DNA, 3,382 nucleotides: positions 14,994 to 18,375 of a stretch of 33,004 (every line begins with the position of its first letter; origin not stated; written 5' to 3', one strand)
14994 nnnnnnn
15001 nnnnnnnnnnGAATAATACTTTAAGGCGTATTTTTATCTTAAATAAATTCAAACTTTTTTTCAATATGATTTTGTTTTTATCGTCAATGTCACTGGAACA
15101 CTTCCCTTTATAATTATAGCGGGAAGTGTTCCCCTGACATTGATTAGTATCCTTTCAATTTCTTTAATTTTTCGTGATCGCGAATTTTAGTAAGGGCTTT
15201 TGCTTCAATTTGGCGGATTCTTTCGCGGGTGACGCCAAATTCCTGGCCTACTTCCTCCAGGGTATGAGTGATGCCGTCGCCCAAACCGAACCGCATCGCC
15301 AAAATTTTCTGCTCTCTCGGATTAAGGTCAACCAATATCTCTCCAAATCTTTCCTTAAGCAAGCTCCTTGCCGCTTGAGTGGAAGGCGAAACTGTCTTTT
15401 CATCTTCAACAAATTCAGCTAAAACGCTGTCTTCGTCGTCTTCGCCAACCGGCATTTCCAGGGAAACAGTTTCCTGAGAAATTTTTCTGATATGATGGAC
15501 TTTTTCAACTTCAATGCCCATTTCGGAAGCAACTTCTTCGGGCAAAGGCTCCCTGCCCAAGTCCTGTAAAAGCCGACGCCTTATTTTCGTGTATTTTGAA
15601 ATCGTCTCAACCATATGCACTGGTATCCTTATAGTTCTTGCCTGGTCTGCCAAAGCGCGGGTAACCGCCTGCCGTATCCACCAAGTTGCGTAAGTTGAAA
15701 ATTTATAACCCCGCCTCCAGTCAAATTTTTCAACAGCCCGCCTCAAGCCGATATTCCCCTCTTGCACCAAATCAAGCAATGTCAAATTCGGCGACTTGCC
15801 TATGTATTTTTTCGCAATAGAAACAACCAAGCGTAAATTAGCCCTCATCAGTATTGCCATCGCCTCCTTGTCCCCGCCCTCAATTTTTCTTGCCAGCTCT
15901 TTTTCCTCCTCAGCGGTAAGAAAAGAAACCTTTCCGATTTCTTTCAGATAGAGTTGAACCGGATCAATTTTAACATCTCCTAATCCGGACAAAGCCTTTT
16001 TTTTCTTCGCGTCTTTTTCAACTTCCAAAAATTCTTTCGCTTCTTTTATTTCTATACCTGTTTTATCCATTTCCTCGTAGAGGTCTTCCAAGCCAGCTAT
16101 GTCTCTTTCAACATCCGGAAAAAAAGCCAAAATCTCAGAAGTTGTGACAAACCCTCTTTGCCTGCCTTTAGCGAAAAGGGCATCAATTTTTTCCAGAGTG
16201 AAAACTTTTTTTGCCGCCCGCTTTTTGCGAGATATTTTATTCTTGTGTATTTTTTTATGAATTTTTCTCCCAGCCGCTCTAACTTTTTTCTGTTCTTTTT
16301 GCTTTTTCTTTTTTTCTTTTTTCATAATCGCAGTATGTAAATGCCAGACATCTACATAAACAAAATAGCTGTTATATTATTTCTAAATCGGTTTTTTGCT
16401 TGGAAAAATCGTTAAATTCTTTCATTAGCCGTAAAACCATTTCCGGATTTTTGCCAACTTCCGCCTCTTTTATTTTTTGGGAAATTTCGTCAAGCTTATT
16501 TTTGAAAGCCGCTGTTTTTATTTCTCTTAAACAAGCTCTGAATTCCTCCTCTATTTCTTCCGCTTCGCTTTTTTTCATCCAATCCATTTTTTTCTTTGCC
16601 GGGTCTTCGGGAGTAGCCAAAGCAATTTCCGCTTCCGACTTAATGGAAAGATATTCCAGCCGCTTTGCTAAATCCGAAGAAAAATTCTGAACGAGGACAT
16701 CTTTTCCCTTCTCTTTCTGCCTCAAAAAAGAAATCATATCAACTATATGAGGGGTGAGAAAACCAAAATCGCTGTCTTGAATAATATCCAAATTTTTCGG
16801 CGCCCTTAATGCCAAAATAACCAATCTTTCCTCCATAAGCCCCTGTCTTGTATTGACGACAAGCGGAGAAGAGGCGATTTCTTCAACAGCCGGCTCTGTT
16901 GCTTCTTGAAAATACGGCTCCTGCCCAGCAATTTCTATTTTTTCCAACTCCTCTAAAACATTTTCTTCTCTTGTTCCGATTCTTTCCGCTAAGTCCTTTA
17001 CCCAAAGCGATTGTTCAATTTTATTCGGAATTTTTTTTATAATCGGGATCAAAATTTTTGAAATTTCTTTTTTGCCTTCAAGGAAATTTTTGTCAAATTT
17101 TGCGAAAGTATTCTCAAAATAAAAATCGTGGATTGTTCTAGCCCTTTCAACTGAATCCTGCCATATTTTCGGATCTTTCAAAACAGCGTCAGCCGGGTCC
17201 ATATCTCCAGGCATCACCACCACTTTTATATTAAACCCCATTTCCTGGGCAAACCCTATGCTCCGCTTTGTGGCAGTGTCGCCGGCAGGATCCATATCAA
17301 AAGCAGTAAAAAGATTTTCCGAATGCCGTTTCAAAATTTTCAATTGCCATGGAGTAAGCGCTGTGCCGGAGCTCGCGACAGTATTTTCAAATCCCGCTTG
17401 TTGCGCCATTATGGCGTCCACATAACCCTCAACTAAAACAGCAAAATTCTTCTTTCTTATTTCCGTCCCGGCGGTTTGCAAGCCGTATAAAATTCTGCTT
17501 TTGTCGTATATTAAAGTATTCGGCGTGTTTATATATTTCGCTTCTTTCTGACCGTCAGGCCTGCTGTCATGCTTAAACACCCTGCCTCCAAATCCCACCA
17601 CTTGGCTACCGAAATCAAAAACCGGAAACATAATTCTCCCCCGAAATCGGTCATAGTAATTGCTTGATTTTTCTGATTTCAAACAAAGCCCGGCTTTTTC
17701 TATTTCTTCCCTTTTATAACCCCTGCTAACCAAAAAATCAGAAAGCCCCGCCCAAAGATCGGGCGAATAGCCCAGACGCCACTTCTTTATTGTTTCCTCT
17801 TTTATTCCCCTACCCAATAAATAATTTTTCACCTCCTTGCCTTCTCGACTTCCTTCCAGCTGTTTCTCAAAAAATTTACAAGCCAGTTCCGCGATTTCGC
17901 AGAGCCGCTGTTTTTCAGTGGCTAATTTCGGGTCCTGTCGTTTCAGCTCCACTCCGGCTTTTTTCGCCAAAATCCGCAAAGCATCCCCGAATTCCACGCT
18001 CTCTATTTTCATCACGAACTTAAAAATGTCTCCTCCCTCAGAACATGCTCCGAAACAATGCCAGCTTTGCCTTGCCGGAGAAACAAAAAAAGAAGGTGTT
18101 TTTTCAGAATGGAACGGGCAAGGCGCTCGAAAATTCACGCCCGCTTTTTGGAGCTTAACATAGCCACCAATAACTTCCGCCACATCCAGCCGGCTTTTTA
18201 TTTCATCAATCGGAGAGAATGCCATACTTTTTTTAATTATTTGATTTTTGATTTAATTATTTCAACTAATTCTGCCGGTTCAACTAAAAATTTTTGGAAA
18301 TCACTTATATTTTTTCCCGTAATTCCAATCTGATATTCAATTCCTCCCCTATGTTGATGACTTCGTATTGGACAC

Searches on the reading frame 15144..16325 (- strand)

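Call 9: search_protein_families(library=pfam, proteins=[window:15144-16325:-], max_evalue=0.001)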
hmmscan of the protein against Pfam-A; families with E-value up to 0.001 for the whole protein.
window:15144-16325:- (393 aa): 5 families
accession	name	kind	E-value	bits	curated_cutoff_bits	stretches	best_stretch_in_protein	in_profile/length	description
PF04539.22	Sigma70_r3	-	9.8e-22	77.3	25.3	1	240-315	1-75/78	Sigma-70 region 3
PF04542.20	Sigma70_r2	-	2e-20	72.8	24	1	159-231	1-71/71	Sigma-70 region 2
PF04545.22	Sigma70_r4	-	8.9e-17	60.8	24.1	1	331-382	2-49/50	Sigma-70, region 4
PF00140.25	Sigma70_r1_2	-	7.9e-15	55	22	1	121-154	1-34/34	Sigma-70 factor, region 1.2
PF03979.19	Sigma70_r1_1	-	1.7e-09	37.9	22.5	1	45-105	5-63/81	Sigma-70 factor, region 1.1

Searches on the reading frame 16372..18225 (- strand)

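Call 9: search_protein_families(library=pfam, proteins=[window:16372-18225:-], max_evalue=0.001)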
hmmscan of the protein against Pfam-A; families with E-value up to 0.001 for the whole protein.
window:16372-18225:- (617 aa): 7 families
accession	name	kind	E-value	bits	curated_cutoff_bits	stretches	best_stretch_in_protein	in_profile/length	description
PF08275.17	DNAG_N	-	6.4e-38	130.2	26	1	118-252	1-127/128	DNA primase catalytic core, N-terminal domain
PF01807.25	Zn_ribbon_DnaG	-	1.1e-31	108.9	24.9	1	6-97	6-96/98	CHC2 zinc finger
PF13155.12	Toprim_2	-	3.4e-20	72.6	22.1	1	263-347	1-87/88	Toprim-like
PF13662.12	Toprim_4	-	2.3e-11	44.2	25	1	262-336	3-84/85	Toprim domain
PF01751.28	Toprim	-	3.2e-09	37.3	23.1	1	263-335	3-93/96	Toprim domain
PF10410.14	DnaB_bind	-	3.2e-07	31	20.6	1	367-420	2-55/56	DnaB-helicase binding domain of primase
PF13362.12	Toprim_3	-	0.00024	21.9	27.2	1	263-349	3-90/95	Toprim domain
